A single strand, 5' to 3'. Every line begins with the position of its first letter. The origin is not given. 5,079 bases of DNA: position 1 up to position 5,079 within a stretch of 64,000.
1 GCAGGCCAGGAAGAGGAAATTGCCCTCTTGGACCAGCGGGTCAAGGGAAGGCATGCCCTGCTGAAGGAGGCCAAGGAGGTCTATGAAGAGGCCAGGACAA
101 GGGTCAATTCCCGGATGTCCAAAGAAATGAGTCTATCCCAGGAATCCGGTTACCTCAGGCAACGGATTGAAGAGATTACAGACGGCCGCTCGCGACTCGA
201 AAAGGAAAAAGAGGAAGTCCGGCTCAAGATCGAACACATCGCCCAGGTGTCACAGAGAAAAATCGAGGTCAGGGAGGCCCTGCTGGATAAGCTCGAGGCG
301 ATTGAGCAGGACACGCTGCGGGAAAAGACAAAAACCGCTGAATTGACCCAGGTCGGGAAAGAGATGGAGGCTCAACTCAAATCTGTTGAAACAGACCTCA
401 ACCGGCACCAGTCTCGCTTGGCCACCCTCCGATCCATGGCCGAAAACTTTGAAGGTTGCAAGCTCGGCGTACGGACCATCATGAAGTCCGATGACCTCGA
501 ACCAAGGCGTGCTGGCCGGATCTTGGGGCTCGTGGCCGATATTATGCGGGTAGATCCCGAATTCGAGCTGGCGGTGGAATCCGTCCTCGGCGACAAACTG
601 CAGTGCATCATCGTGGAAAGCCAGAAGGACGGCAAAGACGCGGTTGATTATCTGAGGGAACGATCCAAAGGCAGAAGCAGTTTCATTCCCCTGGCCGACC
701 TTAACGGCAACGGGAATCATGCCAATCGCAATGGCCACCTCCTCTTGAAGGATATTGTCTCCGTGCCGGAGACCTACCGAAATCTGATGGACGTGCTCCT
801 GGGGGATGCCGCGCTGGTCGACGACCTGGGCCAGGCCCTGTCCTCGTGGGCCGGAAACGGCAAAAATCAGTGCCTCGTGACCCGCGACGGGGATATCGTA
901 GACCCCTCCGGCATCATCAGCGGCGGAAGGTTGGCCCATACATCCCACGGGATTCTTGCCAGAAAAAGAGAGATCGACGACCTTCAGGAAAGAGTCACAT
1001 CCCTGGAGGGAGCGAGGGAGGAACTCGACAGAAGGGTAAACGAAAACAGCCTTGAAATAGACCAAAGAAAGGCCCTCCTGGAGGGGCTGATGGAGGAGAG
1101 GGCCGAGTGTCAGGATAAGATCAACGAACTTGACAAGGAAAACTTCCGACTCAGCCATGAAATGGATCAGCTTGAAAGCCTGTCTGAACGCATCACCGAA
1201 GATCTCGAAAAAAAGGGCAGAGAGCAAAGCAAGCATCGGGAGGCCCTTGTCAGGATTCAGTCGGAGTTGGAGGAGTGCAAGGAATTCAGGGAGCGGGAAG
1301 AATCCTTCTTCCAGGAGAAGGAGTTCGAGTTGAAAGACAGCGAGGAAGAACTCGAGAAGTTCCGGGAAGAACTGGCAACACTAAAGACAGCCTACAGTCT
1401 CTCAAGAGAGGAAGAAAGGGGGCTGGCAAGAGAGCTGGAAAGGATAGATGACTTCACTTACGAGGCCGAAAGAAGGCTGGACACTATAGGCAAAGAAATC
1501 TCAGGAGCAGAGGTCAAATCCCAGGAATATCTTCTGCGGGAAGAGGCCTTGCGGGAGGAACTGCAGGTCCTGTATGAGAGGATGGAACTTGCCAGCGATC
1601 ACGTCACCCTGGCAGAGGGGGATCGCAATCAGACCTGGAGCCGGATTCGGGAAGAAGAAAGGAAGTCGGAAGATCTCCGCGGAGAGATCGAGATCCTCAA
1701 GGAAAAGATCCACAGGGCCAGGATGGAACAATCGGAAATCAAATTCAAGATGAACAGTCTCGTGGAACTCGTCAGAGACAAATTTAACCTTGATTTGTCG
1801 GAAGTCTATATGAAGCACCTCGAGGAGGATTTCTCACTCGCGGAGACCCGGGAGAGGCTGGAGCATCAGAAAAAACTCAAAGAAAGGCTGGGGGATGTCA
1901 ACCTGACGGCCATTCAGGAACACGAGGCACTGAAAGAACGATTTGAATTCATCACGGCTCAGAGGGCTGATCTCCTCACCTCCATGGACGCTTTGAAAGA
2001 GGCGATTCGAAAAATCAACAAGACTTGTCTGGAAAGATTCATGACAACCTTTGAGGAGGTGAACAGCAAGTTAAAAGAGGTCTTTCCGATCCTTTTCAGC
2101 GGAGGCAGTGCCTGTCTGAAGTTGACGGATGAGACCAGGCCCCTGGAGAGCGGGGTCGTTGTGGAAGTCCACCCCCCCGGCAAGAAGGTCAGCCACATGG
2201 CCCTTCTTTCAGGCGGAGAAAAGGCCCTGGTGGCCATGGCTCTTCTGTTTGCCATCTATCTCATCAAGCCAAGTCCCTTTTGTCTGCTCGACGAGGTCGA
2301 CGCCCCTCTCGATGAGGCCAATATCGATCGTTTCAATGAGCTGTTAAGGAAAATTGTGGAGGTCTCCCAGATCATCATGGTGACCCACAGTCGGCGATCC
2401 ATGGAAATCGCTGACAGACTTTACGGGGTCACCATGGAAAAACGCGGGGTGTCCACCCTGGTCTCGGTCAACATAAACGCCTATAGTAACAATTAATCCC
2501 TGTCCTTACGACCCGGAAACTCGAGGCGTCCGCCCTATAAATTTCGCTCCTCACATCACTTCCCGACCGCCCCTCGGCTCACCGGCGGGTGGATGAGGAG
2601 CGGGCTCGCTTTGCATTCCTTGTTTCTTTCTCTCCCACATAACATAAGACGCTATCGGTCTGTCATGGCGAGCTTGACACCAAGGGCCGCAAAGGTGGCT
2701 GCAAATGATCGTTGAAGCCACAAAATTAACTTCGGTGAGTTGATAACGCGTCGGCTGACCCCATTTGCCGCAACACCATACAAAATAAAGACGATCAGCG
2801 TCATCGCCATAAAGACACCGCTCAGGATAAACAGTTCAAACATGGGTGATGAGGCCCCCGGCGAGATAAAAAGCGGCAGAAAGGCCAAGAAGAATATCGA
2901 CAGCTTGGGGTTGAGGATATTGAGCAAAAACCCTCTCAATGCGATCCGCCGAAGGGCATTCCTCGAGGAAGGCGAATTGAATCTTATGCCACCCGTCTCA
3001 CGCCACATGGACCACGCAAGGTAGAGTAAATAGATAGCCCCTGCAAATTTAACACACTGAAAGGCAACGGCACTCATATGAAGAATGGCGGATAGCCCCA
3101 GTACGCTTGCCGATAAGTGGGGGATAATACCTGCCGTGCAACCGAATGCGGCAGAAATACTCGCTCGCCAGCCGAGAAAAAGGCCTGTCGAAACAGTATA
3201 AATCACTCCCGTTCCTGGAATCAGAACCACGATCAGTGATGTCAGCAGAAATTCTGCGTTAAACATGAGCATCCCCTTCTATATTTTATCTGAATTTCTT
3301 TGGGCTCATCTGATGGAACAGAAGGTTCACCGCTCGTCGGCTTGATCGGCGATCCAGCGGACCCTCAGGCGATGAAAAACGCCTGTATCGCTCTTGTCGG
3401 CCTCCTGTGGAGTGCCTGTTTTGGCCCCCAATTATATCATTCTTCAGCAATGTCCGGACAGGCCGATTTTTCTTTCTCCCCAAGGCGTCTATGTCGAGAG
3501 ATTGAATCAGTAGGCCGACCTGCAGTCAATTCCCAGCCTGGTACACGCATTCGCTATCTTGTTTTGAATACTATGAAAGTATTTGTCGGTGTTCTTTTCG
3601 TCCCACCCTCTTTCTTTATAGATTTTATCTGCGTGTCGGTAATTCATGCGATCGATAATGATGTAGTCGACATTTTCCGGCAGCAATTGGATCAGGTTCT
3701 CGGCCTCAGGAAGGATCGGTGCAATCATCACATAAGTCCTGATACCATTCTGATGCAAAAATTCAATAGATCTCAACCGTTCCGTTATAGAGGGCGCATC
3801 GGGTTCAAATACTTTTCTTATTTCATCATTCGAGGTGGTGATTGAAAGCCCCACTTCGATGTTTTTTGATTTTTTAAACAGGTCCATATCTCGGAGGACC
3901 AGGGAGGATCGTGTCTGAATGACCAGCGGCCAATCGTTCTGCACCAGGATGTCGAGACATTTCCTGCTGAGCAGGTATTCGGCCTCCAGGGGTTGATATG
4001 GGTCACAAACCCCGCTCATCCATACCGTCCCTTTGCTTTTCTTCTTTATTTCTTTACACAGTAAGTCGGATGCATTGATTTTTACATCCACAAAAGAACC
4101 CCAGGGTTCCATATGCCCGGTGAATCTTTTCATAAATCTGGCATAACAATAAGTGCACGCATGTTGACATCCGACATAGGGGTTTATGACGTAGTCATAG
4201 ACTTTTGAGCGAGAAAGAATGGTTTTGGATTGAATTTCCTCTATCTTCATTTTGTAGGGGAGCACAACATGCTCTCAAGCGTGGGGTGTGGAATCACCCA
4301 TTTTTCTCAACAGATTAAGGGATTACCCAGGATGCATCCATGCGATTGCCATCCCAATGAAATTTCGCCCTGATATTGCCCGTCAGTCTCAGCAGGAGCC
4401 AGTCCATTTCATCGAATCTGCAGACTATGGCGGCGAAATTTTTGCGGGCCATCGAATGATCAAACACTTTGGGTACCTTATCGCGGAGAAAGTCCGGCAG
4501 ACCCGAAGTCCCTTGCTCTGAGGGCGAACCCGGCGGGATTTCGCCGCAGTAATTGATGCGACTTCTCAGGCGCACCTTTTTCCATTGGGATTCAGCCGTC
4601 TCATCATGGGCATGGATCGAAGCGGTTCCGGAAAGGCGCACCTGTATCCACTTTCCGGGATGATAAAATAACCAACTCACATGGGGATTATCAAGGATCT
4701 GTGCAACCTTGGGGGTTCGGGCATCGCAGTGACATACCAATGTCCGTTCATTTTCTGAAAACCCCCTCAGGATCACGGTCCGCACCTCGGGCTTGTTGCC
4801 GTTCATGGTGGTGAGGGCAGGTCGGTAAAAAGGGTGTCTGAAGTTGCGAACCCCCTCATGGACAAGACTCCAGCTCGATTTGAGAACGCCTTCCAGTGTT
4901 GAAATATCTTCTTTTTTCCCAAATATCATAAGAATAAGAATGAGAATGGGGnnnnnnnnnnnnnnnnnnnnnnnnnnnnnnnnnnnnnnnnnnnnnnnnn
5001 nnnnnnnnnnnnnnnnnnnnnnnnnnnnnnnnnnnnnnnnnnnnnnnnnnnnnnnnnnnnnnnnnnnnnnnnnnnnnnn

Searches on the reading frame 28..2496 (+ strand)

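Call 46: search_protein_families(library=pfam, proteins=[window:28-2496:+], max_evalue=0.000001)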
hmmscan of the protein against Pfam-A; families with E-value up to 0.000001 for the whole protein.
window:28-2496:+ (822 aa): 2 families
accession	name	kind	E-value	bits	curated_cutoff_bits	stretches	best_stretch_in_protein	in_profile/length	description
PF06470.18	SMC_hinge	-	1.6e-26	93.4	22.5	1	165-271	4-113/116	SMC proteins Flexible Hinge Domain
PF02463.25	SMC_N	-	5.1e-26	91.9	40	1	450-809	135-219/220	RecF/RecN/SMC N terminal domain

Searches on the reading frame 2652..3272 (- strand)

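Call 46: search_protein_families(library=pfam, proteins=[window:2652-3272:-], max_evalue=0.000001)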
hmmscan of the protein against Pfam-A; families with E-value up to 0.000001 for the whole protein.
window:2652-3272:- (206 aa): 1 family
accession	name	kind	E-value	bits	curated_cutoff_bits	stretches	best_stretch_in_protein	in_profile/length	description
PF01810.24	LysE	-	1.5e-31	109.8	25.6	1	13-203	1-191/193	LysE type translocator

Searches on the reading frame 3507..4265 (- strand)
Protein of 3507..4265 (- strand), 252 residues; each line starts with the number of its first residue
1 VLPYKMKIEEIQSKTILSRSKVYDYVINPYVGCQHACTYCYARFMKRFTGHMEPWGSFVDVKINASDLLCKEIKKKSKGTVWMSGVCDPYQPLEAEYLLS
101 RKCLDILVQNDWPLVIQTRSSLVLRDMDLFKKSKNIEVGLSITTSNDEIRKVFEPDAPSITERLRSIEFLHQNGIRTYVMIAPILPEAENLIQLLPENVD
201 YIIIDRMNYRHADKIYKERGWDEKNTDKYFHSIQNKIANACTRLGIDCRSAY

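Call 46: search_protein_families(library=pfam, proteins=[window:3507-4265:-], max_evalue=0.000001)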
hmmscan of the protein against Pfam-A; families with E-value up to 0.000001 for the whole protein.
window:3507-4265:- (252 aa): 1 family
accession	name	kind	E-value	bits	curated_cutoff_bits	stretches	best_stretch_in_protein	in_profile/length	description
PF04055.27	Radical_SAM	-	1e-16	62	29.5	1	27-183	1-150/166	Radical SAM superfamily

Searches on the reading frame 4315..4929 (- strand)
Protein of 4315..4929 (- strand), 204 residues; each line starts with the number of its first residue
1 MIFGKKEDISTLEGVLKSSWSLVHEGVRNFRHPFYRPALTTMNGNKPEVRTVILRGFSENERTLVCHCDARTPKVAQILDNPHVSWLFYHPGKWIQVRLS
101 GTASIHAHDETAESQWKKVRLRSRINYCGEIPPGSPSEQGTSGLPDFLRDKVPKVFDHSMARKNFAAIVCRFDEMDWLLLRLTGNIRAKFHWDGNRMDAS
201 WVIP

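Call 46: search_protein_families(library=pfam, proteins=[window:4315-4929:-], max_evalue=0.000001)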
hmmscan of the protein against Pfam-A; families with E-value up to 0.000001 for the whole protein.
window:4315-4929:- (204 aa): 2 families
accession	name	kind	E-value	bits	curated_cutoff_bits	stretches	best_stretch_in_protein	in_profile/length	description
PF12766.13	Pyridox_oxase_2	-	3.1e-18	66.6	26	1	26-106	11-99/100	Pyridoxamine 5'-phosphate oxidase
PF01243.27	PNPOx_N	-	3.8e-09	37.4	28.1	1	38-135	16-103/120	Pyridoxamine 5'-phosphate oxidase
